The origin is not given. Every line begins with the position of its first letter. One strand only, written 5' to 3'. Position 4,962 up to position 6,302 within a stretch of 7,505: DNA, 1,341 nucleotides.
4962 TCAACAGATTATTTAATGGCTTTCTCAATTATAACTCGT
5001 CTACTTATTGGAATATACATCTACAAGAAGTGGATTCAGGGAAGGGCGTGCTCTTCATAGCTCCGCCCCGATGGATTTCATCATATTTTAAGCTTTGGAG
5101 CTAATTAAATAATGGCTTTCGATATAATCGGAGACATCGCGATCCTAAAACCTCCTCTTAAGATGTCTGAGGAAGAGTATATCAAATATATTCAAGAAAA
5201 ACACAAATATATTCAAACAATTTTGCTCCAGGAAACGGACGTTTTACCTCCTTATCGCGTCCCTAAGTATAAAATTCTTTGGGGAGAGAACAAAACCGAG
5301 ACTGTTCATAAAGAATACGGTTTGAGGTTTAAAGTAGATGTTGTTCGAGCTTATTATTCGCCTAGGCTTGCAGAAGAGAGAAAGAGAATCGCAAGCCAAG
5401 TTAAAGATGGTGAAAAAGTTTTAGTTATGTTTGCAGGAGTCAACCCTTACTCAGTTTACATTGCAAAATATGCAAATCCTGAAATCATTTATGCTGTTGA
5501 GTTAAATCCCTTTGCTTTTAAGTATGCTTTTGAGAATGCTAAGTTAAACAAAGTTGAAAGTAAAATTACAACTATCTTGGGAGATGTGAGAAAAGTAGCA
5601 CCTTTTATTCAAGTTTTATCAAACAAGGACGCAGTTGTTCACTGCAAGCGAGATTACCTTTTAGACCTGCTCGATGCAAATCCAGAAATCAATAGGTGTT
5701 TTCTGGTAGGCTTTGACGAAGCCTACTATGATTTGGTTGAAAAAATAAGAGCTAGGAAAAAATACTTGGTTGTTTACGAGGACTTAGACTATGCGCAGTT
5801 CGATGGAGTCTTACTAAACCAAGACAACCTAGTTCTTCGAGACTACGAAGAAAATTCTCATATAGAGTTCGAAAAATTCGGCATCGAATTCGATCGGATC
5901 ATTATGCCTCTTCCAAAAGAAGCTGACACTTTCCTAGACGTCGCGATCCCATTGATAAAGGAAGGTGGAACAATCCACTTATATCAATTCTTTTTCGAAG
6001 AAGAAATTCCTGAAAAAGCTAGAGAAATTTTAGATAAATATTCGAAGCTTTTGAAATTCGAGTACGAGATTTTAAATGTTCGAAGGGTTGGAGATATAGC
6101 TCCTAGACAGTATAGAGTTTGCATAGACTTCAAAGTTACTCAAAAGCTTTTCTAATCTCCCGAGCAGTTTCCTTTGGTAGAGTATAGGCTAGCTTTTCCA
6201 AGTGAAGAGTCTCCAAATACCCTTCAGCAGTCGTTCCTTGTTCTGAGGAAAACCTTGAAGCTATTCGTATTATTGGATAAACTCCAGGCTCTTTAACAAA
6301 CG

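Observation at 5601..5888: An insertion of about 95 aa splits the catalytic Rossmann domain of the Trm5/TYW2-family enzyme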

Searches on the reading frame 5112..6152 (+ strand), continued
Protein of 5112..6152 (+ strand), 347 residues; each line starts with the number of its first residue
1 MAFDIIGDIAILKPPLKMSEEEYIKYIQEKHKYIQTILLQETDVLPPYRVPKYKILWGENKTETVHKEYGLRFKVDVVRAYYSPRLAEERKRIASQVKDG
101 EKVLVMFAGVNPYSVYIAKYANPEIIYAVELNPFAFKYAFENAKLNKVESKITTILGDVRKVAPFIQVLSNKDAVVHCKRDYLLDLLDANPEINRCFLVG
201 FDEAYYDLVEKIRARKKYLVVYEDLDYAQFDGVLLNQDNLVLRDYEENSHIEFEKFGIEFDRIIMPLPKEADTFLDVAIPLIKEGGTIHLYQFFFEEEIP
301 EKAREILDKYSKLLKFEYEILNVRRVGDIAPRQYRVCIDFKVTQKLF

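Call 48: find_encoding_contigs(protein=P0001, flank=10000, max_places=4)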
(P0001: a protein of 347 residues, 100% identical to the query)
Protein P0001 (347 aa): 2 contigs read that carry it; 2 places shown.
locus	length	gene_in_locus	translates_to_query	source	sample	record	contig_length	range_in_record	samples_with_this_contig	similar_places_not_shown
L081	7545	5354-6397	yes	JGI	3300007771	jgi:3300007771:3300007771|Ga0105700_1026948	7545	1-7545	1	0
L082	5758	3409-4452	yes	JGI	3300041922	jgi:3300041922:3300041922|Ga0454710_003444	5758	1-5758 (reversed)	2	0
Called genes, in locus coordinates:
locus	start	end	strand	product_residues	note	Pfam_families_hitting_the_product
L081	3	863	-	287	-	?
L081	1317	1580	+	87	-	-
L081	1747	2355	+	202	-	PF01015:Ribosomal_S3Ae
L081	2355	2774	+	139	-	PF00588:SpoU_methylase (weak)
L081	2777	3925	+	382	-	PF02938:GAD, PF02637:GatB_Yqey (weak)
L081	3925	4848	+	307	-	PF01171:ATP_bind_3, PF16503:zn-ribbon_14 (weak)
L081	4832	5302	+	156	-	-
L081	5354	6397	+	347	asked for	PF25133:TYW2_N_2 (weak), PF02475:TRM5-TYW2_MTfase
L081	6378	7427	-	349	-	-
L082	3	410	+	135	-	?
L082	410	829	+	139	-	PF00588:SpoU_methylase (weak)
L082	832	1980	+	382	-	PF02938:GAD, PF02637:GatB_Yqey (weak)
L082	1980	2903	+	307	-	PF01171:ATP_bind_3, PF16503:zn-ribbon_14 (weak)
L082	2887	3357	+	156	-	-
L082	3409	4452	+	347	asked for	PF25133:TYW2_N_2 (weak), PF02475:TRM5-TYW2_MTfase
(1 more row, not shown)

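Call 68: search_protein_families(library=pfam, proteins=[P0082, P0116], max_evalue=0.01)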
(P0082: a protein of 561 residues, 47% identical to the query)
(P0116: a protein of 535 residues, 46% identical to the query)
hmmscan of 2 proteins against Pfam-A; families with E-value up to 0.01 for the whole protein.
P0082 (561 aa): 4 families
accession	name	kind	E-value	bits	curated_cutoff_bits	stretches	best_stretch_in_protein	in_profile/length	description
PF02475.24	TRM5-TYW2_MTfase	-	7.3e-44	150.1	28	2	88-199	1-113/164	TRM5/TYW2 methyltransferase domain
PF25133.1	TYW2_N_2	-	1.6e-18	67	27.7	1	4-84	1-78/79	TYW2 N-terminal domain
PF01261.30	AP_endonuc_2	-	4e-07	30.4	31.1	1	239-452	33-231/249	Xylose isomerase-like TIM barrel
PF13847.12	Methyltransf_31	-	0.00018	21.6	27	1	124-186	4-67/145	Methyltransferase domain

P0116 (535 aa): 3 families
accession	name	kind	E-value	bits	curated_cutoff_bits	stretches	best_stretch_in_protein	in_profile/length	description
PF02475.24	TRM5-TYW2_MTfase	-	1.7e-39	135.8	28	2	91-240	1-153/164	TRM5/TYW2 methyltransferase domain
PF25133.1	TYW2_N_2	-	6.5e-19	68.3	27.7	1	9-87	2-78/79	TYW2 N-terminal domain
PF01261.30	AP_endonuc_2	-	3.5e-09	37.2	31.1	1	231-414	26-212/249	Xylose isomerase-like TIM barrel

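Call 75: list_cluster_members(proteins=[P0001, P0003, P0007, P0014, P0116, P0082])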
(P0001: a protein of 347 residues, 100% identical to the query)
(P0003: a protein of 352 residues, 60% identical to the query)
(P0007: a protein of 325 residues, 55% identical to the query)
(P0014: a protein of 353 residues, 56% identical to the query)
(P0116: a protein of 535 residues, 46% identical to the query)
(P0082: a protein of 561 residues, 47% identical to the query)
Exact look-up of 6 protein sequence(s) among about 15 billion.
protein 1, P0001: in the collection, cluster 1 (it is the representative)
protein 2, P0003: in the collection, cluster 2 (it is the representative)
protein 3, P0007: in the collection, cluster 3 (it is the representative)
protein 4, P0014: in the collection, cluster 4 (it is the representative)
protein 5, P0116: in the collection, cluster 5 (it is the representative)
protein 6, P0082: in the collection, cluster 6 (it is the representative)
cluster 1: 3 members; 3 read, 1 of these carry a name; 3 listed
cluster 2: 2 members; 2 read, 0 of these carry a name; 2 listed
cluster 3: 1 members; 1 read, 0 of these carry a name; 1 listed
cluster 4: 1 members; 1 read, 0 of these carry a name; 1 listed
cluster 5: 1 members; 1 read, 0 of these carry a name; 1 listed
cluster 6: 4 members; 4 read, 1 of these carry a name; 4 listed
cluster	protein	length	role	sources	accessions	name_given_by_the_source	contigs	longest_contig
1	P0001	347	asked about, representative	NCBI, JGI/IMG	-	tRNA (guanine37-N1)-methyltransferase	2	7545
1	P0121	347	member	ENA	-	-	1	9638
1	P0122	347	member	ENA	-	-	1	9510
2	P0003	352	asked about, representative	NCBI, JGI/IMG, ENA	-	-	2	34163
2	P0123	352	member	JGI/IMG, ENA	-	-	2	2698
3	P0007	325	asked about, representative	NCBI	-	-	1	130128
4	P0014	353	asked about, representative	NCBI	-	-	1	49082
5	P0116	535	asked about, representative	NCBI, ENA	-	-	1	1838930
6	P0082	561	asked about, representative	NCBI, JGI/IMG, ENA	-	-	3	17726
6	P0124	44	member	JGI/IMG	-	hypothetical protein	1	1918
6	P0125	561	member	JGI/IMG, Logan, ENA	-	-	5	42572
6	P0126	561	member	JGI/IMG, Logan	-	-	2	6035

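Call 76: find_encoding_contigs(protein=P0116, flank=3000, max_places=2)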
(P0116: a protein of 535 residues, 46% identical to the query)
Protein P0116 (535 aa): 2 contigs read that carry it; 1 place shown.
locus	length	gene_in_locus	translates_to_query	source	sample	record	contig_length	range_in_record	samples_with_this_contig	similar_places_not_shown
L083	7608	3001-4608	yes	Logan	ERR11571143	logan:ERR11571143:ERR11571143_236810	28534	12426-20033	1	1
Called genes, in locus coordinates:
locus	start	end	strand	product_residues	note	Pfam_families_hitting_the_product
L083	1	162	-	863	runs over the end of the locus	PF13229:Beta_helix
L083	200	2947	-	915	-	PF13229:Beta_helix (weak), PF06452:CBM9_1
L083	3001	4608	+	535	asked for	PF25133:TYW2_N_2, PF02475:TRM5-TYW2_MTfase, PF01261:AP_endonuc_2, PF02475:TRM5-TYW2_MTfase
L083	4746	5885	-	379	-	PF07724:AAA_2 (faint), PF13191:AAA_16 (faint), PF16450:Prot_ATP_ID_OB_C (weak), PF00004:AAA, PF17862:AAA_lid_3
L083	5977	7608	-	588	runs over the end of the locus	-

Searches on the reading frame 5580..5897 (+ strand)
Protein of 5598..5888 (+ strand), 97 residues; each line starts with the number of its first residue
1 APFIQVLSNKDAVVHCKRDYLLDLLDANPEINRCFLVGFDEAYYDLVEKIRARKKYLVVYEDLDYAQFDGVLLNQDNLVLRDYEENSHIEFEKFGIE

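Call 16: search_protein_families(library=pfam, proteins=[window:5598-5888:+], max_evalue=10)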
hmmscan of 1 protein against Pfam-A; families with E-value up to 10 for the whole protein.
seq(97 aa): 2 families
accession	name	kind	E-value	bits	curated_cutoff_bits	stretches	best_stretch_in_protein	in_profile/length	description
PF14883.12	GHL13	-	0.021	14.3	27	1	51-88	126-163/324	Hypothetical glycosyl hydrolase family 13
PF05181.18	XPA_C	-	0.17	12.3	25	1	44-66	2-24/51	XPA protein C-terminus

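Call 17: search_solved_structures(query=window:5598-5888:+, max_evalue=10)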
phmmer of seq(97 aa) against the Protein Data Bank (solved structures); distinct sequences matched with E-value up to 10: 6.
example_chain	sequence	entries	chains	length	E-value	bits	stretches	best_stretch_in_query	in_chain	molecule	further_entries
3k7y_A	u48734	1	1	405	0.0006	23.6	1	34-87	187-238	Aspartate aminotransferase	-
4p7l_A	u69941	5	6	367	0.19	15.6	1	51-87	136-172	Poly-beta-1,6-N-acetyl-D-glucosamine N-deacetylase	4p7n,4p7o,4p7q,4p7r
4f9d_A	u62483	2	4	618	0.26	15.2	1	51-87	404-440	Poly-beta-1,6-N-acetyl-D-glucosamine N-deacetylase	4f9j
5m1x_A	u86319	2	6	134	0.86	13.5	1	50-84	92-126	Replication factor A protein 1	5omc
7de9_A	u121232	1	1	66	1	13.2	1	39-65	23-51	Transcriptional regulator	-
2qip_A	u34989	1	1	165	1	13.2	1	21-60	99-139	Protein of unknown function VPA0982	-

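Call 33: predict_structure(alignment_id=A4)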
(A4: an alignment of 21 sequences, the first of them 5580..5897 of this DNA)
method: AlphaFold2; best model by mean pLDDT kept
length: 106 residues; sequences in the alignment: 21
mean_pLDDT: 89.0   pTM: 0.81
mean pLDDT of the five models: 89.0, 87.2, 86.6, 86.4, 85.3
residues with pLDDT >= 90: 75; 70-90: 23; 50-70: 8; < 50: 0
segments of 3 or more residues with pLDDT < 50: none
pLDDT, mean of each block of 10 residues (from residue 1): 77 92 93 95 93 95 90 91 92 89 61
secondary structure, 60 per line:
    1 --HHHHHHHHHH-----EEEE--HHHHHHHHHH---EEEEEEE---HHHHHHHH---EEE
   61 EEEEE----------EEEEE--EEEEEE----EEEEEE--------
elements in order: H3-12 E18-21 H24-33 E37-43 H47-54 E58-65 E76-80 E83-88 E93-98

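Call 38: fold_search(model_id=the predicted structure, library=pdb)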
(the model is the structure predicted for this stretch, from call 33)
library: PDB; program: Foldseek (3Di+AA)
matches with E <= 10: 495; with E <= 0.001: 0
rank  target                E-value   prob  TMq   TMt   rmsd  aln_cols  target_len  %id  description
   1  5twb                  3.8e-02  0.47  0.32  0.15   8.7       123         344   15  Oxidoreductase IruO in the reduced form (released 2017-10-04)
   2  8c16_C                4.0e-02  0.57  0.31  0.15   6.7        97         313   13  Crystal structure of asymmetric ferredoxin/flavodoxin NADP+ oxidoreductase 2 (FNR2) H326V mutant from Bacillus cereus (released 2023-07-12)
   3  6gas_B                5.6e-02  0.41  0.30  0.14   7.3       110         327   14  Crystal structure of oxidised ferredoxin/flavodoxin NADP+ oxidoreductase 2 (FNR2) from Bacillus cereus (released 2018-09-05)
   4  5ygq_B                5.6e-02  0.41  0.30  0.13   7.8       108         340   13  Crystal Structure of Ferredoxin NADP+ Oxidoreductase from Rhodopseudomonas palustris (released 2018-09-26)
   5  7tcb_D                6.0e-02  0.30  0.28  0.19  11.7       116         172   10  Crystal Structure of the YaeQ Family Protein VPA0551 from Vibrio parahaemolyticus (released 2022-01-05)
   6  4zn0_B                6.4e-02  0.38  0.31  0.15  10.3       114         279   16  Structure of the NADPH-dependent thioredoxin reductase from Methanosarcina mazei (released 2016-06-29)
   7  7p9d                  7.3e-02  0.41  0.33  0.15   8.7       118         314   12  Crystal structure of Chlamydomonas reinhardtii NADPH Dependent Thioredoxin Reductase 1 domain (released 2022-01-12)
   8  7p9e_A                7.3e-02  0.38  0.33  0.15   8.7       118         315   12  Chlamydomonas reinhardtii NADPH Dependent Thioredoxin Reductase 1 domain CS mutant (released 2022-01-19)
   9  7tcb_C                7.8e-02  0.25  0.28  0.19  11.8       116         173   10  Crystal Structure of the YaeQ Family Protein VPA0551 from Vibrio parahaemolyticus (released 2022-01-05)
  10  2q0k_A                1.1e-01  0.33  0.31  0.14  10.1       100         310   16  Oxidized thioredoxin reductase from Helicobacter pylori in complex with NADP+ (released 2007-07-03)
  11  4gcm_A                1.9e-01  0.21  0.33  0.16   8.6       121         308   17  Crystal structure of a thioredoxine reductase (trxB) from Staphylococcus aureus subsp. aureus Mu50 at 1.80 A resolutio (released 2012-08-29)
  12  3ab1_A                2.5e-01  0.18  0.29  0.13   8.2       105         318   12  Crystal Structure of Ferredoxin NADP+ Oxidoreductase (released 2010-11-24)
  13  4phc_C                2.5e-01  0.10  0.23  0.07  15.9       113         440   13  Crystal Structure of a human cytosolic histidyl-tRNA synthetase, histidine-bound (released 2014-08-27)
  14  7tcb_A                2.7e-01  0.14  0.29  0.20  13.3       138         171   12  Crystal Structure of the YaeQ Family Protein VPA0551 from Vibrio parahaemolyticus (released 2022-01-05)
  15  9vv4_B                2.8e-01  0.25  0.36  0.16   8.8       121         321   13  Research on the Structure and Function of Thioredoxin Reductase NTRC (released 2026-01-28)
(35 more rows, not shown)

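Call 47: search_protein_representatives(alignment_id=A5)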
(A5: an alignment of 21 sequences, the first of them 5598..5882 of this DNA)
Query: 21 sequences, 68 profile positions. Proteins with E-value up to 0.001 (for the whole library): 1; up to 1e-10: 1; up to 1e-30: 0. The best 1 are listed.
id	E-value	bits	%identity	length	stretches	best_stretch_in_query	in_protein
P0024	3.9e-16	75.1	-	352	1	1-68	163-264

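Call 79: find_homologous_proteins(query=window:5598-5885:+, max_evalue=0.01)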
Query window:5598-5885:+: 1 candidates shared short words with the query, none scored E <= 0.01.
